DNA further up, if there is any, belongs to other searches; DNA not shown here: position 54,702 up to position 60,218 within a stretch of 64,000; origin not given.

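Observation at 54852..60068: Giant fusion of a Ser/Thr-kinase-like domain to a sigma-54 enhancer-binding module in one polypeptide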

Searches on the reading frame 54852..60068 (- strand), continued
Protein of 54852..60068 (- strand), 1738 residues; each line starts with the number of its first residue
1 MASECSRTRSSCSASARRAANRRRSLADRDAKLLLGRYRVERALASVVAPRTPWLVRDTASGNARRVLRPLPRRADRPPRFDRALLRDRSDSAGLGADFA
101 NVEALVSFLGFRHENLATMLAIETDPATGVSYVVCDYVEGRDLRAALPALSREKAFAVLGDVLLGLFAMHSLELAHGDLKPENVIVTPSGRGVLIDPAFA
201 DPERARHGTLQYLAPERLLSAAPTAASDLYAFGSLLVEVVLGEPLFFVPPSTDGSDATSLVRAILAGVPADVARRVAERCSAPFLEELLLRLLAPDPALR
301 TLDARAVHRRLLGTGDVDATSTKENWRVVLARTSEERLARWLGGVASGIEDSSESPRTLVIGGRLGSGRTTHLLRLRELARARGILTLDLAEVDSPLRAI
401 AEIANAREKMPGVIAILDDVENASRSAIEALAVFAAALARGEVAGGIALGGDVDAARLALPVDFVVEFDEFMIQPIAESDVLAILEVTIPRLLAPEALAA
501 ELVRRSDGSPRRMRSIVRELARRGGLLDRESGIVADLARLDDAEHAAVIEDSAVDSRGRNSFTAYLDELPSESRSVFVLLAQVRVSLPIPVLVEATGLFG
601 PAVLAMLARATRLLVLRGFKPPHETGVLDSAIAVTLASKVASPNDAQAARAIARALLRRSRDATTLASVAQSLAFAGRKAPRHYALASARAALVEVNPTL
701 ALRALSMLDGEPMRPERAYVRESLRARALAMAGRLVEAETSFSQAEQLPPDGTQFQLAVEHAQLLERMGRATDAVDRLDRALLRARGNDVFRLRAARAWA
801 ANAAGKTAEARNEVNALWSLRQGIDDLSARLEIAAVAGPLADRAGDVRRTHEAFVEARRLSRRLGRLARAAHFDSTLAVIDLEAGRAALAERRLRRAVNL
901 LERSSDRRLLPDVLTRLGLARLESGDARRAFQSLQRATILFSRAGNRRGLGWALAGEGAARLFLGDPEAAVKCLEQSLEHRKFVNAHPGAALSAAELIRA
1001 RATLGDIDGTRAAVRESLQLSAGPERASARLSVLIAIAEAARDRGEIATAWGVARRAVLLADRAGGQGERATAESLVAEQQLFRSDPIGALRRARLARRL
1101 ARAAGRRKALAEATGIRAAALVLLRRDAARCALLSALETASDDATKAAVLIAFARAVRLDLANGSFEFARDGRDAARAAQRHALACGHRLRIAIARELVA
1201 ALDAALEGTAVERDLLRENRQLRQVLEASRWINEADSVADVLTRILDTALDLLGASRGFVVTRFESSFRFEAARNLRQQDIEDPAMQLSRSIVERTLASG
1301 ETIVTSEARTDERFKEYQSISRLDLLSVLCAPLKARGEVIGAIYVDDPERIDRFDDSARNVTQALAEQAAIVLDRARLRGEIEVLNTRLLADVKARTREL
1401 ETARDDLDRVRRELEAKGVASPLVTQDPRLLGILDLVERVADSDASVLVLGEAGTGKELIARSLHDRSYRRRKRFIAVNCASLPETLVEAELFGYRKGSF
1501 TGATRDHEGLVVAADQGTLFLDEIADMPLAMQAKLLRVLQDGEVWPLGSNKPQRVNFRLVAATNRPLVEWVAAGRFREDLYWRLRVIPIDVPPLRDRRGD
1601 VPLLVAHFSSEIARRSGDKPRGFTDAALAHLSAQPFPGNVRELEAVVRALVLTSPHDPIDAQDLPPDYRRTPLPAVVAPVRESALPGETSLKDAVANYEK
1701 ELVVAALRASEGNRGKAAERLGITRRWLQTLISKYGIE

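Call 23: find_encoding_contigs(protein=P0006, flank=8000, max_places=2)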
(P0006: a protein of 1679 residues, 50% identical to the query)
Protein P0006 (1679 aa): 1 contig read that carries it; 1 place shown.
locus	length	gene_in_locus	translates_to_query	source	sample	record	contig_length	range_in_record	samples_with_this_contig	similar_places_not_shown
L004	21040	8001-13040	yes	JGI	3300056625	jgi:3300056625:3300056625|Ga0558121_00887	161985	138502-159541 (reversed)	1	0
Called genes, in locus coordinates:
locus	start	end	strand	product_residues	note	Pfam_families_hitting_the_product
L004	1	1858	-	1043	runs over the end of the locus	PF04932:Wzy_C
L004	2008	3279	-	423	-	PF08450:SGL (faint), PF06739:SBBP (faint), PF22807:TrAA12 (faint), PF24684:Vgb_lyase, PF01436:NHL (faint)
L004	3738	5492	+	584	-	PF02844:GARS_N, PF01071:GARS_A, PF02843:GARS_C, PF01475:FUR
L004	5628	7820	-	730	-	-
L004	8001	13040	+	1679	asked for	PF00069:Pkinase, PF07714:PK_Tyr_Ser-Thr (weak), PF01590:GAF, PF13185:GAF_2, PF00158:Sigma54_activat, PF14532:Sigma54_activ_2, PF25601:AAA_lid_14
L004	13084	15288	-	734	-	PF04932:Wzy_C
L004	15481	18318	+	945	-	PF04542:Sigma70_r2, PF04545:Sigma70_r4, PF08281:Sigma70_r4_2, PF13620:CarboxypepD_reg, PF13715:CarbopepD_reg_2 (faint), PF13620:CarboxypepD_reg (weak)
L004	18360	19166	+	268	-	PF13489:Methyltransf_23, PF08241:Methyltransf_11, PF08242:Methyltransf_12, PF13649:Methyltransf_25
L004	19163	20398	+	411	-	-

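Call 68: list_cluster_members(proteins=[P0001, P0004, P0005])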
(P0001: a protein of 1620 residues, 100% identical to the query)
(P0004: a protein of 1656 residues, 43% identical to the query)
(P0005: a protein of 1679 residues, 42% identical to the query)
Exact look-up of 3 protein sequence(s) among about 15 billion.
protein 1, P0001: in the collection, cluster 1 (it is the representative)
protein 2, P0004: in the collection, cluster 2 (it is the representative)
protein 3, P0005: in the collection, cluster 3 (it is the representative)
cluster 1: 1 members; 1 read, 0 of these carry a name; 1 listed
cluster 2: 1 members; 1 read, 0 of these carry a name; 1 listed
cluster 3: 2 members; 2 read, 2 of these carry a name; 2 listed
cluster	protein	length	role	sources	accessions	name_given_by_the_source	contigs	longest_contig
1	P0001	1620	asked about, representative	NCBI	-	-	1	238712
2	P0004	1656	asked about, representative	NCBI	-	-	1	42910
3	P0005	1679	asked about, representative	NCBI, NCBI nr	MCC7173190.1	MAG: sigma 54-interacting transcriptional regulator [Planctomycetes bacterium] | sigma 54-interacting transcriptional regulator [Planctomycetota bacterium]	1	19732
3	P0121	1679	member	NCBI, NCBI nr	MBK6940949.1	MAG: sigma 54-interacting transcriptional regulator [Planctomycetes bacterium] | sigma 54-interacting transcriptional regulator [Planctomycetota bacterium]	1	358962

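Call 70: search_protein_families(library=padloc, proteins=[window:54852-60068:-], max_evalue=0.001)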
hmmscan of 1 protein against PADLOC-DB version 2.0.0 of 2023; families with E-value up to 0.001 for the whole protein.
window:54852-60068:- (1738 aa): 29 families (the best 25 are shown)
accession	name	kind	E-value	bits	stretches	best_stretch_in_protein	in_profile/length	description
PDLC01995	RtcR_PspF2--CARF_AAA_HTH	-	1.3e-105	352.3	1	1390-1738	136-481/481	-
PDLC01994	RtcR_PspF1--CARF_AAA_HTH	-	4.3e-58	195.5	1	1426-1733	163-466/468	-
PDLC01993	RtcR--CARF_AAA_HTH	-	7.8e-51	171.1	1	1419-1662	178-430/523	-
PDLC04042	PD-T4-6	-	5.5e-25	86.6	1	112-314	67-272/292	-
PDLC04061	PD-T4-6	-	2.8e-19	68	1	111-309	73-278/510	-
PDLC04054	PD-T4-6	-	4.3e-19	67.1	1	113-319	69-278/347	-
PDLC04053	PD-T4-6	-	6.4e-19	66.5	1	128-310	81-267/311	-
PDLC04138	mad6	-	2.3e-18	64.5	1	111-300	109-300/659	mads_6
PDLC04039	PD-T4-6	-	1.2e-16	58.8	1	129-302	87-263/458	-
PDLC04047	PD-T4-6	-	9.6e-16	55.8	1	128-244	83-210/327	-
PDLC04048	PD-T4-6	-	3.7e-15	54.1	1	112-246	69-212/354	-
PDLC04043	PD-T4-6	-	3.7e-15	53.9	1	128-246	87-217/452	-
PDLC01088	C3a189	-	6e-15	52.8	1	111-353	54-280/840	kinase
PDLC03920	MkoA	-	7.5e-15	52.3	1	104-315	61-278/1112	-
PDLC04052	PD-T4-6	-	9e-14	49.5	1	126-246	83-216/496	-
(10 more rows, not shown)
